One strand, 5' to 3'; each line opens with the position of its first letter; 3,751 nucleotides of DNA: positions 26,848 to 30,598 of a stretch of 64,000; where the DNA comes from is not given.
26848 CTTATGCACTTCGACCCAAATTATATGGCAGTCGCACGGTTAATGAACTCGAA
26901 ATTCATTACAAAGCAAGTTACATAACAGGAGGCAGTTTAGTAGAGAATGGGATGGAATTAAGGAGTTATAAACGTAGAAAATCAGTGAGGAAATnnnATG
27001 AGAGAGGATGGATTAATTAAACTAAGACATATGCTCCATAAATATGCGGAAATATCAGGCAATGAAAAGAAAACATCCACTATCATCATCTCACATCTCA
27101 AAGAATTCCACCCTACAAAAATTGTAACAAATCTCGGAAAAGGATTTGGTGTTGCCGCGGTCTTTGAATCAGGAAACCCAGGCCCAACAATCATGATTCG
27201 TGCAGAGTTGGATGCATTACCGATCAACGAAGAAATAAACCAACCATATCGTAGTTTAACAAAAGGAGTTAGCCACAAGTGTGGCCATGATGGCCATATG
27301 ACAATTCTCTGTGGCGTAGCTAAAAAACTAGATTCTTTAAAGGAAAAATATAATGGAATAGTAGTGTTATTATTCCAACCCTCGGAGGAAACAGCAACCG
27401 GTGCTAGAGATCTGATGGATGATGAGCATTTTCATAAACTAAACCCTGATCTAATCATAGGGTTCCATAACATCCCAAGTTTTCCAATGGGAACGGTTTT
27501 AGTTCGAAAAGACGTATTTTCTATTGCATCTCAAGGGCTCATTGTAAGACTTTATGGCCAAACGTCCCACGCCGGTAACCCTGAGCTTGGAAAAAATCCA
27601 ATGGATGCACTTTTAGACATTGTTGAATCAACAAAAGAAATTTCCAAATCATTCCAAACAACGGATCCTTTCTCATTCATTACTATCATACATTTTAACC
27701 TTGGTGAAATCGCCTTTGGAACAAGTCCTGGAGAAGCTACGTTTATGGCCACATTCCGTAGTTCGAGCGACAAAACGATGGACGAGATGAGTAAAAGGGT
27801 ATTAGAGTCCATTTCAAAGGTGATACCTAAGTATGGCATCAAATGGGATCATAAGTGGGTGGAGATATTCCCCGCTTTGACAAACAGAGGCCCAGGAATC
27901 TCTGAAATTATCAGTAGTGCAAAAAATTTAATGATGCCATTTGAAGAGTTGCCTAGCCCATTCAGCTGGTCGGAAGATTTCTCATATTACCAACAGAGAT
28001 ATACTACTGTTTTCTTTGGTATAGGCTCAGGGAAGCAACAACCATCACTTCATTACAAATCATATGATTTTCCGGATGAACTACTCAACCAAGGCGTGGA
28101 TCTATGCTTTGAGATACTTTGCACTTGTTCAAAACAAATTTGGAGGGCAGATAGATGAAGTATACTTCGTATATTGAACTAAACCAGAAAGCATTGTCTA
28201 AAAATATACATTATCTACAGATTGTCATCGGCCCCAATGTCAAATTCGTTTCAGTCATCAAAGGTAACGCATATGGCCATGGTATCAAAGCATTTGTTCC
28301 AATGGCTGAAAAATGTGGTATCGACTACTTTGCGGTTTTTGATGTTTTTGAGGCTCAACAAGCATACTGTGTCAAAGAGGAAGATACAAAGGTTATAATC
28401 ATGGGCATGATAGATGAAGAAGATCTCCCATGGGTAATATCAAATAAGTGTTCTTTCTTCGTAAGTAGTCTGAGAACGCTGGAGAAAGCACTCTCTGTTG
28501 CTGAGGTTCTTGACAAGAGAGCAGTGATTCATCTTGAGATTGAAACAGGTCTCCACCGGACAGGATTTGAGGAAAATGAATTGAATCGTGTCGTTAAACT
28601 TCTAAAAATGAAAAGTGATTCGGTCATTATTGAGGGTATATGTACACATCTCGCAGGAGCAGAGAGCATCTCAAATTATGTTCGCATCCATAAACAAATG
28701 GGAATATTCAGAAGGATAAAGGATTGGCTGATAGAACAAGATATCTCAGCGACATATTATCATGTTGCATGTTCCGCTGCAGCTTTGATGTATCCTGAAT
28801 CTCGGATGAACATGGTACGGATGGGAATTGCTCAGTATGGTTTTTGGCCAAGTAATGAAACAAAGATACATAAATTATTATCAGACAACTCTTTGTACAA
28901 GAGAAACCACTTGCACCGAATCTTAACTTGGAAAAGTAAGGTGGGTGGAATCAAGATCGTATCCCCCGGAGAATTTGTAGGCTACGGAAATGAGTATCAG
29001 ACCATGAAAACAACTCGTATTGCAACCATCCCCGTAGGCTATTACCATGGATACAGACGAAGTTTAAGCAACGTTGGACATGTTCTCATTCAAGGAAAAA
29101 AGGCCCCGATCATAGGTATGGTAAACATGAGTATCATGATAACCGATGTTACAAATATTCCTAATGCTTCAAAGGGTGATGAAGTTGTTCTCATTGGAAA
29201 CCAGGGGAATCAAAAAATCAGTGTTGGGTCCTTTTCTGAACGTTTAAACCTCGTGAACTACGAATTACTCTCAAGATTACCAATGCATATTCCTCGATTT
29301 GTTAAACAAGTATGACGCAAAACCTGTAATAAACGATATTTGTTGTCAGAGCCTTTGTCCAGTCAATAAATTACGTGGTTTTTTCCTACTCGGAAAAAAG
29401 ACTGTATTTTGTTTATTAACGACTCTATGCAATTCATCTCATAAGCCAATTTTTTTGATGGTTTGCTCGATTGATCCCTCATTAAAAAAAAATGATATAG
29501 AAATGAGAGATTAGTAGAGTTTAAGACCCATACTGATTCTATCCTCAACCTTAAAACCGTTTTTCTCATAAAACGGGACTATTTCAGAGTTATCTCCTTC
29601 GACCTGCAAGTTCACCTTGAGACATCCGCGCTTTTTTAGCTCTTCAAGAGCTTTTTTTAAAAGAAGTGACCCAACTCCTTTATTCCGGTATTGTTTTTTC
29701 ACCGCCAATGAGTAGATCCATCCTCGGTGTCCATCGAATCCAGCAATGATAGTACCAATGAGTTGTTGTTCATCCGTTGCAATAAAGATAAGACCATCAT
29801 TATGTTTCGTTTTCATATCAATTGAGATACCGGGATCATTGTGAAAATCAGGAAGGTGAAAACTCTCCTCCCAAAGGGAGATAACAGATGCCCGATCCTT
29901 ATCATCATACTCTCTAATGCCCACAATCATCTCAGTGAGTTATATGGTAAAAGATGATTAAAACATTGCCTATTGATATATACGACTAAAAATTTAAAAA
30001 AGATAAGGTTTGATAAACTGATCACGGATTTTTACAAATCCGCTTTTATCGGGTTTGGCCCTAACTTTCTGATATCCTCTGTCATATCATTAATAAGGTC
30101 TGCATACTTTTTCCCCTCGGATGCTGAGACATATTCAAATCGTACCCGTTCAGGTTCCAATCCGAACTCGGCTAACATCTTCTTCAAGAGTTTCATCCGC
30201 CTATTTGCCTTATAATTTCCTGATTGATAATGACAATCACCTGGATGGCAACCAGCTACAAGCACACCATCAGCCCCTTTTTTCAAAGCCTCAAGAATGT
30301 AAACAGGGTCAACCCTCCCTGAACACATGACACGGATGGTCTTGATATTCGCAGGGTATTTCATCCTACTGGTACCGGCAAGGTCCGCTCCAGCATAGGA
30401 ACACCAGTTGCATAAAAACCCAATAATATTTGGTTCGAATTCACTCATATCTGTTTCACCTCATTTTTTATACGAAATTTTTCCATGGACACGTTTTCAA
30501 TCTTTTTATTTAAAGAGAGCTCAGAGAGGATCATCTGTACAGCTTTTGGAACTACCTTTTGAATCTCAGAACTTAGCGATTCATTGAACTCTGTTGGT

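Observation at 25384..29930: Racemase-like / M20 aminoacylase / alanine racemase operon bracketed by two GNAT acetyltransferases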

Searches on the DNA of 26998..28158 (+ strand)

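Call 70: search_rna_families(sources=[L087, L088, L104, L108, L113, L114, L115, L099, L107, L109, L149, L164, L144, L121, L102], threshold=gathering)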
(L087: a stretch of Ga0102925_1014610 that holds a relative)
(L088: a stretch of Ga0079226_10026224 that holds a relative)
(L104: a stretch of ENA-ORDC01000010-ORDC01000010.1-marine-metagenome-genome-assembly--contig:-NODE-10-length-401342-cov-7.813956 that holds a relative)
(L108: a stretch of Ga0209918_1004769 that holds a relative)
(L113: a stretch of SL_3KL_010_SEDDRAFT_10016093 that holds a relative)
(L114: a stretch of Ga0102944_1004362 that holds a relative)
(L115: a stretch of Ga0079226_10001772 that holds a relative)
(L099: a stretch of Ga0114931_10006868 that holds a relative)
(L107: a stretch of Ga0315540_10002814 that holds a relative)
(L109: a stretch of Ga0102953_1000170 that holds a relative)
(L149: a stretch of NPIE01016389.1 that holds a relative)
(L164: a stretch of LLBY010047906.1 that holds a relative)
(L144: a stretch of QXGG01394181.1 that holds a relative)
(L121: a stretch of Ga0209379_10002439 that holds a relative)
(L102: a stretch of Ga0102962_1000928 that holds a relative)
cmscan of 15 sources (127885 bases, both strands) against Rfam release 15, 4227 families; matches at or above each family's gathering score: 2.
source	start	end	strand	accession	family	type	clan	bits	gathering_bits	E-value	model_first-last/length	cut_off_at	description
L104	2001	2073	+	RF00005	tRNA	Gene; tRNA;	CL00001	64.5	29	2e-11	1-71/71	no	tRNA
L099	6660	6738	+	RF00029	Intron_gpII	Intron;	-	44.2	40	4.1e-05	1-77/77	no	Group II catalytic intron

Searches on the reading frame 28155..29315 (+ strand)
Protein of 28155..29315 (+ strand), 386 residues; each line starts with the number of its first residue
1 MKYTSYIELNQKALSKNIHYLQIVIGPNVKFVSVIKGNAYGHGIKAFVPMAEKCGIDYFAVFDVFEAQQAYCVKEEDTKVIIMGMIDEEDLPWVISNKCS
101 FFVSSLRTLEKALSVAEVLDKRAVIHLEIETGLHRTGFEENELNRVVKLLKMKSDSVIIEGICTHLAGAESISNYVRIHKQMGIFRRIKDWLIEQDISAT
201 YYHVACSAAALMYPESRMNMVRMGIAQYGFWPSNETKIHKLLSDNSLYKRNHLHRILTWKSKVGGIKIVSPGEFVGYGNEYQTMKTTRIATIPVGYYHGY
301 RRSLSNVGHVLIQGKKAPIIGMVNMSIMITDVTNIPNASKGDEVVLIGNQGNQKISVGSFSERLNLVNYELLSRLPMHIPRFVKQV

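Call 3: search_protein_families(library=pfam, proteins=[window:28155-29315:+])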
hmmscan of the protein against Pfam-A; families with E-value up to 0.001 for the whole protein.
window:28155-29315:+ (386 aa): 2 families
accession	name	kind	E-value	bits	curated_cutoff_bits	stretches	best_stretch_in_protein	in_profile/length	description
PF01168.26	Ala_racemase_N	-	1.3e-42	146.5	24.1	1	10-230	2-218/220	Alanine racemase, N-terminal domain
PF00842.27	Ala_racemase_C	-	4.7e-37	126.9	25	1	257-382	2-126/127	Alanine racemase, C-terminal domain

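Call 4: search_protein_families(library=ncbifam, proteins=[window:28155-29315:+])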
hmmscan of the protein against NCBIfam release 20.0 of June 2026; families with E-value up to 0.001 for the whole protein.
window:28155-29315:+ (386 aa): 9 families
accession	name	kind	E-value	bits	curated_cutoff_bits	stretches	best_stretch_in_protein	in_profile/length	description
TIGR00492.1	alr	equivalog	2.6e-80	270.1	168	1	5-382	3-366/369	alanine racemase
NF033131.1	vanT-G-Cterm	exception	8.9e-73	245.3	460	1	5-381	3-366/368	serine racemase VanT catalytic subunit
NF008897.0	PRK11930.1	equivalog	2.7e-69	234.1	804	1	5-381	460-817/822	bifunctional UDP-N-acetylmuramoyl-tripeptide:D-alanyl-D-alanine ligase/alanine racemase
NF033132.1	vanT-CELN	equivalog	3.1e-43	148.2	900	1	8-375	343-689/697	membrane-bound serine racemase VanT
NF009879.0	PRK13340.1-4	subfamily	5.9e-42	143.9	434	1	5-381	42-402/406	alanine racemase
NF000791.0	PRK00053.2-2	equivalog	1.3e-40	139.6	218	1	5-382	2-338/340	alanine racemase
NF002970.2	PRK03646.1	exception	1.6e-38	132.7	600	1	8-380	8-352/356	catabolic alanine racemase DadX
NF033133.1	vanT-L-cat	exception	3.8e-29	102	750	1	2-349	5-338/366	serine racemase VanT-L catalytic subunit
NF000792.0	PRK00053.2-3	equivalog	3.4e-26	92.2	384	1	7-375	6-350/360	alanine racemase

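Call 66: search_solved_structures(query=window:28155-29315:+, max_evalue=1e-30, show_alignments=1)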
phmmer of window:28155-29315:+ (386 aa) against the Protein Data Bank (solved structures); distinct sequences matched with E-value up to 1e-30: 29.
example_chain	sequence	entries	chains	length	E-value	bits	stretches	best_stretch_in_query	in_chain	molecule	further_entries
4y2w_A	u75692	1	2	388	8.9e-54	186.1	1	7-382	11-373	Alanine racemase 1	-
4ecl_A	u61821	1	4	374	2.8e-49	171.3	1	5-376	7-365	Serine racemase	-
4lus_A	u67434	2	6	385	2.1e-48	168.4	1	5-381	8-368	Alanine racemase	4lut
4luy_A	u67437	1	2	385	3.8e-48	167.5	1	5-381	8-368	Alanine racemase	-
5irp_A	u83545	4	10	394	1.2e-43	152.7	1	6-383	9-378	Alanine racemase 2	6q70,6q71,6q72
8zpe_A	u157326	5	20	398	1.2e-43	152.7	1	6-383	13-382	Alanine racemase 2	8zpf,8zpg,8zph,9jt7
13ld_A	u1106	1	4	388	1.1e-40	143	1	6-382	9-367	Alanine racemase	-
1epv_A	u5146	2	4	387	1.5e-40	142.6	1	6-382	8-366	ALANINE RACEMASE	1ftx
1l6f_A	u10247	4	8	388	1.5e-40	142.6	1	6-382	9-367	alanine racemase | PROTEIN (ALANINE RACEMASE)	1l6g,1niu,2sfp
1bd0_A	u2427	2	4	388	1.5e-40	142.6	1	6-382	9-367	ALANINE RACEMASE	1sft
1xqk_A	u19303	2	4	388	5.4e-40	140.7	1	6-382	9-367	Alanine racemase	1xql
2vd8_A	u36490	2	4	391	2.6e-38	135.2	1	5-382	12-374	ALANINE RACEMASE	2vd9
3ha1_A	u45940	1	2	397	2.7e-38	135.1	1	5-382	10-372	Alanine racemase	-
5yyc_A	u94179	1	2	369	8.5e-38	133.5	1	5-384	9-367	Alanine racemase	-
3e5p_A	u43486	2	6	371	3.2e-37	131.6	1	10-381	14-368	Alanine racemase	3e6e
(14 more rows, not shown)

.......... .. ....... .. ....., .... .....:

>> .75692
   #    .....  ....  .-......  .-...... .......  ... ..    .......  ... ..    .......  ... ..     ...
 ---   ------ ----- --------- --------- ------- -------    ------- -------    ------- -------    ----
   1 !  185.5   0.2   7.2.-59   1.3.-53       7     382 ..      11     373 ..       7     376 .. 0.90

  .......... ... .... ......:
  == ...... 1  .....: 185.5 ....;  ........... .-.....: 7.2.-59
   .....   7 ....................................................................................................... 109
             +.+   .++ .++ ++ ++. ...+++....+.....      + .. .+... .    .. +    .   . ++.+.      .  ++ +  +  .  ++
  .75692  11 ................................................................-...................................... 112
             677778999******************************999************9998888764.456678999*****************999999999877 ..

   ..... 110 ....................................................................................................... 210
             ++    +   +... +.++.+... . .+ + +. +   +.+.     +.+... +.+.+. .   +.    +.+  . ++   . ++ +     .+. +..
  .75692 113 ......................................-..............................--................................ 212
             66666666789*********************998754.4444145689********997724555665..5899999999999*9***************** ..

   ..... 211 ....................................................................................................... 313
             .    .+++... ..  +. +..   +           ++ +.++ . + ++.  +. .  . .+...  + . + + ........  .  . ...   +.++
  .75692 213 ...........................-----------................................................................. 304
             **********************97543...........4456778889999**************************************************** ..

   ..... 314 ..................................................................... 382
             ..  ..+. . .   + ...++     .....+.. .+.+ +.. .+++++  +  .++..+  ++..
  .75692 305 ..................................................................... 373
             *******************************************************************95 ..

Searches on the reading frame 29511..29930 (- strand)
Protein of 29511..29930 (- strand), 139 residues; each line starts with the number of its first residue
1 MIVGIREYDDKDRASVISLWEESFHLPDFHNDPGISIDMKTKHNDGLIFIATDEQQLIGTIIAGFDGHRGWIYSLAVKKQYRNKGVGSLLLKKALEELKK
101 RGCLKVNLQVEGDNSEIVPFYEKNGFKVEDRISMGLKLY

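Call 3: search_protein_families(library=pfam, proteins=[window:29511-29930:-])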
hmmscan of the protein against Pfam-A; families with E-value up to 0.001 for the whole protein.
window:29511-29930:- (139 aa): 7 families
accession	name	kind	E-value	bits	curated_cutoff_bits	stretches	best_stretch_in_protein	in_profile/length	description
PF00583.31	Acetyltransf_1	-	1.8e-20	73.8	20.7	1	20-126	8-116/116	Acetyltransferase (GNAT) family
PF13508.13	Acetyltransf_7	-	8.3e-18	65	27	1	45-128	2-84/84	Acetyltransferase (GNAT) domain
PF13673.13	Acetyltransf_10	-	1.2e-13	51.6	23.6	1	42-129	27-110/128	Acetyltransferase (GNAT) domain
PF13527.13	Acetyltransf_9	-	2.2e-07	31.3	25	1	5-127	2-125/127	Acetyltransferase (GNAT) domain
PF08445.16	FR47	-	1.3e-05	25.5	22.1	1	55-129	10-80/86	FR47-like protein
PF17013.11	Acetyltransf_15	-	0.0002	21.3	35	1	72-101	75-104/210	Putative acetyl-transferase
PF13480.13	Acetyltransf_6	-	0.00046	20.8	22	1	42-108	68-134/143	Acetyltransferase (GNAT) domain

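Call 4: search_protein_families(library=ncbifam, proteins=[window:29511-29930:-])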
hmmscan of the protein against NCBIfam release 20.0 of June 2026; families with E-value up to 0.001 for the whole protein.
window:29511-29930:- (139 aa): 21 families
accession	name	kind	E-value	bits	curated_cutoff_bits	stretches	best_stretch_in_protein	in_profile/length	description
NF002959.0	PRK03624.1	equivalog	1.1e-43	148.5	124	1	3-138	7-141/147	GNAT family acetyltransferase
TIGR01575.1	rimI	equivalog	1.1e-14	54.7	86.4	1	38-131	26-117/132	ribosomal protein S18-alanine N-acetyltransferase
TIGR03448.1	mycothiol_MshD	equivalog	1e-09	38.1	163.1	1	46-130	200-289/294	mycothiol synthase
TIGR03103.1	trio_acet_GNAT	equivalog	1.4e-08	33.7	569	1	66-128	151-214/547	N-acetylglutaminylglutamine synthetase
NF040501.1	resist_ArsN2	equivalog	6.4e-08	32.3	125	1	43-132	22-107/133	arsenic resistance N-acetyltransferase ArsN2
NF000115.2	AAC_6p_Iad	exception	4.7e-07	30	275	1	41-132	37-137/144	aminoglycoside N-acetyltransferase AAC(6')-Iad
NF007807.0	PRK10514.1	equivalog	5.6e-07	29.6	134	1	2-131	2-127/147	acetyltransferase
TIGR03585.1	PseH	equivalog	1.2e-06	28.7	93.1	1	48-133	53-140/156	UDP-4-amino-4,6-dideoxy-N-acetyl-beta-L-altrosamine N-acetyltransferase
NF000482.1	AAC_3_XI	exception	1.2e-06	28.4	300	1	43-128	47-134/148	aminoglycoside N-acetyltransferase AAC(3)-XI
NF007025.1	PRK09491.1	equivalog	1.3e-06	28.4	173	1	54-127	47-120/145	ribosomal protein S18-alanine N-acetyltransferase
NF053587.1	SpmdActasePaiA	equivalog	5.2e-06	26.3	250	1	75-127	96-148/172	spermidine/spermine N(1)-acetyltransferase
NF007853.0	PRK10562.1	equivalog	9.4e-06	25.9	125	1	71-131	70-125/146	N-acetyltransferase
NF033083.0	AAC_3_I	equivalog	1.3e-05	25.4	200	1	47-127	49-135/145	AAC(3)-I family aminoglycoside N-acetyltransferase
NF033213.1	matur_PanM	equivalog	2.1e-05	24.3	68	1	43-128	36-123/130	aspartate 1-decarboxylase autocleavage activator PanM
NF043067.1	AAC_6p_group_E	equivalog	2.2e-05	24.3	140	1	70-133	71-134/140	aminoglycoside 6'-N-acetyltransferase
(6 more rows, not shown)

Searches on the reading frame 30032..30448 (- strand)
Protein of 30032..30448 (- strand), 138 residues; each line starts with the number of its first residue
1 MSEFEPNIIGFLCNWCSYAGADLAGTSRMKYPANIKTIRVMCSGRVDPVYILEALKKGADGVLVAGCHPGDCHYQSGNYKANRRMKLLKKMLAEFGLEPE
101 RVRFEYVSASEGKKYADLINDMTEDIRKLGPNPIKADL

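Call 3: search_protein_families(library=pfam, proteins=[window:30032-30448:-])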
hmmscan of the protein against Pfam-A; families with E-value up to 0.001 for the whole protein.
window:30032-30448:- (138 aa): 1 family
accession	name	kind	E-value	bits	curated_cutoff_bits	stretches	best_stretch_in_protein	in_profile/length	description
PF02662.21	FlpD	-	5.8e-59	197.9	22.3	1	8-130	1-123/123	Methyl-viologen-reducing hydrogenase, delta subunit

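Call 4: search_protein_families(library=ncbifam, proteins=[window:30032-30448:-])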
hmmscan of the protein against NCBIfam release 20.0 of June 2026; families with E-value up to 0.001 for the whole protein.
window:30032-30448:- (138 aa): 4 families
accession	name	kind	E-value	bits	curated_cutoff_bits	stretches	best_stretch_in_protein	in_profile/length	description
NF040770.1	hetero_SS_HdrA2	exception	1.5e-56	192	1100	1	5-132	647-774/777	CoB-CoM heterodisulfide reductase HdrA2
NF045873.1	F420_non_VhuD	exception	6.4e-47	159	215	1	5-136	1-132/132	F420-non-reducing hydrogenase iron-sulfur subunit VhuD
NF041891.1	hdrA_Methbact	equivalog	4.1e-16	58.3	1300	1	5-128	643-760/762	ferredoxin:CoB-CoM heterodisulfide reductase subunit HdrA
NF041778.1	hetero_SS_HdrA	equivalog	3.8e-06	25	1400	1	7-94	655-741/771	ferredoxin:CoB-CoM heterodisulfide reductase subunit HdrA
